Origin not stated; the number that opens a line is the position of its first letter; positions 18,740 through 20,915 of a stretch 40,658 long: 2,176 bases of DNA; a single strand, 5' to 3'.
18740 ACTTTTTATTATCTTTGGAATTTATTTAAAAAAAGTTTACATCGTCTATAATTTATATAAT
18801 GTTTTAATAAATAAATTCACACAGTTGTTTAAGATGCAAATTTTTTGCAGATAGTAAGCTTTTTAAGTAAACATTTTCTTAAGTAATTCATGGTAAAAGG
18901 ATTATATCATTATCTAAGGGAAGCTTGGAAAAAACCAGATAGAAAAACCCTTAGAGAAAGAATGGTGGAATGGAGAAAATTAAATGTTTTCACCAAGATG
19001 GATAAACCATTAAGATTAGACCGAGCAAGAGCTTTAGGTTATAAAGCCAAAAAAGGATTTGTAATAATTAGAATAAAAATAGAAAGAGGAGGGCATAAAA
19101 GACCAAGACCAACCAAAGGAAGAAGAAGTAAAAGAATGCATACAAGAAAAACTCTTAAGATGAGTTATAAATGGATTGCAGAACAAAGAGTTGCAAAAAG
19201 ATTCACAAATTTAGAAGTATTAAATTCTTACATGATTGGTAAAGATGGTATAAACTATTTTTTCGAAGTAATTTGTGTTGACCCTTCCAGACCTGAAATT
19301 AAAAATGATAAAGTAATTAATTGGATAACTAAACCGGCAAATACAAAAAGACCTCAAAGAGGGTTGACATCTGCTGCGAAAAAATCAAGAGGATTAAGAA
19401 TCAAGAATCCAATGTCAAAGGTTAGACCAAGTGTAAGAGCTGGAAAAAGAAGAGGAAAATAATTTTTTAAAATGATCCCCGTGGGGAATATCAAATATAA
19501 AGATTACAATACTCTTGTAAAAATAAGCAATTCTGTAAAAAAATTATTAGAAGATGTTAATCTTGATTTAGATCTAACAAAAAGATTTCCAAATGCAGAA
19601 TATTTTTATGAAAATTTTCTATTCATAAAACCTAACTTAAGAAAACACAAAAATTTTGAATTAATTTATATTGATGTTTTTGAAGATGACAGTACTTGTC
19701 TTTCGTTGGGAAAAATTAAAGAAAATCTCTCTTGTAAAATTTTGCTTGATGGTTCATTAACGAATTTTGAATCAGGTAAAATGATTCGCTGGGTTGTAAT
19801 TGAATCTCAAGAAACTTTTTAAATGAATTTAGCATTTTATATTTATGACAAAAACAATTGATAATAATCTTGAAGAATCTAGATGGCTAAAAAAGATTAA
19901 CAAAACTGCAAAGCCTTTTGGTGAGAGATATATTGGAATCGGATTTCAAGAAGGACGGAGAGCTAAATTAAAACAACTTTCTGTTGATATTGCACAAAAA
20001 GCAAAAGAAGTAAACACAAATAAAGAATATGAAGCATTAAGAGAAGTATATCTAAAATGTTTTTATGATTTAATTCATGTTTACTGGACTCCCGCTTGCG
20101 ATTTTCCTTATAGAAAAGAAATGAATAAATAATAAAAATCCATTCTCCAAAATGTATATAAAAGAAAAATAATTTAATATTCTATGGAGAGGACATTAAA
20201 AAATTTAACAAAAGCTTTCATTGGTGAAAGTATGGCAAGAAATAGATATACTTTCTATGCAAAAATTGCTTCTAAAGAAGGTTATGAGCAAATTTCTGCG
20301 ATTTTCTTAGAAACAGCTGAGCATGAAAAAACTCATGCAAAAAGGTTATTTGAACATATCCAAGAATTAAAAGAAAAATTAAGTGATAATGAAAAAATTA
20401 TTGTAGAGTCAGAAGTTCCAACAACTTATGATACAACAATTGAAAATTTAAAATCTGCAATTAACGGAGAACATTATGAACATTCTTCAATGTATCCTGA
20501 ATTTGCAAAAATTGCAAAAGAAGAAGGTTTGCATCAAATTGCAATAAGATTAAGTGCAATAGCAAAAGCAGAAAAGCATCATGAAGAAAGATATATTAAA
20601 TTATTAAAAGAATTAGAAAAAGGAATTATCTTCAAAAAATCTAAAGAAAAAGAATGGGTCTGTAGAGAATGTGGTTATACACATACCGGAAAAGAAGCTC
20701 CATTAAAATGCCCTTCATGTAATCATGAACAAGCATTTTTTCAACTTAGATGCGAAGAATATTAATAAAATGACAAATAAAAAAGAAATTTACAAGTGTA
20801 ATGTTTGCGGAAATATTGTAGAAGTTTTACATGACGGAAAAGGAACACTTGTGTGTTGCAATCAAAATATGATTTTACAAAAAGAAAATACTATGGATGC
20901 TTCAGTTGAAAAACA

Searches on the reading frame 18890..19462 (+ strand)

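Call 12: search_protein_families(library=pfam, proteins=[window:18890-19462:+], max_evalue=0.01)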
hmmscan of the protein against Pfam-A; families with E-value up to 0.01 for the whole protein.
window:18890-19462:+ (190 aa): 1 family
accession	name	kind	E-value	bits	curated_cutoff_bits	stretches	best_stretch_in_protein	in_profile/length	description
PF00827.22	Ribosomal_L15e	-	3.7e-64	216.4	27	1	4-184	1-190/191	Ribosomal L15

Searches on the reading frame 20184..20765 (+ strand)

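Call 12: search_protein_families(library=pfam, proteins=[window:20184-20765:+], max_evalue=0.01)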
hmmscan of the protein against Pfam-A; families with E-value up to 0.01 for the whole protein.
window:20184-20765:+ (193 aa): 7 families
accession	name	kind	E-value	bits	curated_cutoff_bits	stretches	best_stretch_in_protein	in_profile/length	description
PF02915.23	Rubrerythrin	-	2.7e-33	115.7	22.8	1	6-140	1-136/137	Rubrerythrin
PF21349.2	RUBY_RBDX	-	8.4e-13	48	26.5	1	158-186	1-29/30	Rubrerythrin, rubredoxin-like domain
PF00210.30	Ferritin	-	6.4e-09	36.3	24.5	1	7-145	3-140/142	Ferritin-like domain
PF23458.2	DUF7130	-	0.0014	18.9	35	1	153-184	49-81/89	Domain of unknown function (DUF7130)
PF01155.25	HypA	-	0.0022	18.5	28.9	0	117-183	27-96/112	Hydrogenase/urease nickel incorporation, metallochaperone, hypA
PF03265.21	DNase_II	-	0.0027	17.4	23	1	57-156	144-238/326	Deoxyribonuclease II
PF23455.1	DUF7129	-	0.0098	16.1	30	0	155-181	9-35/45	Domain of unknown function (DUF7129)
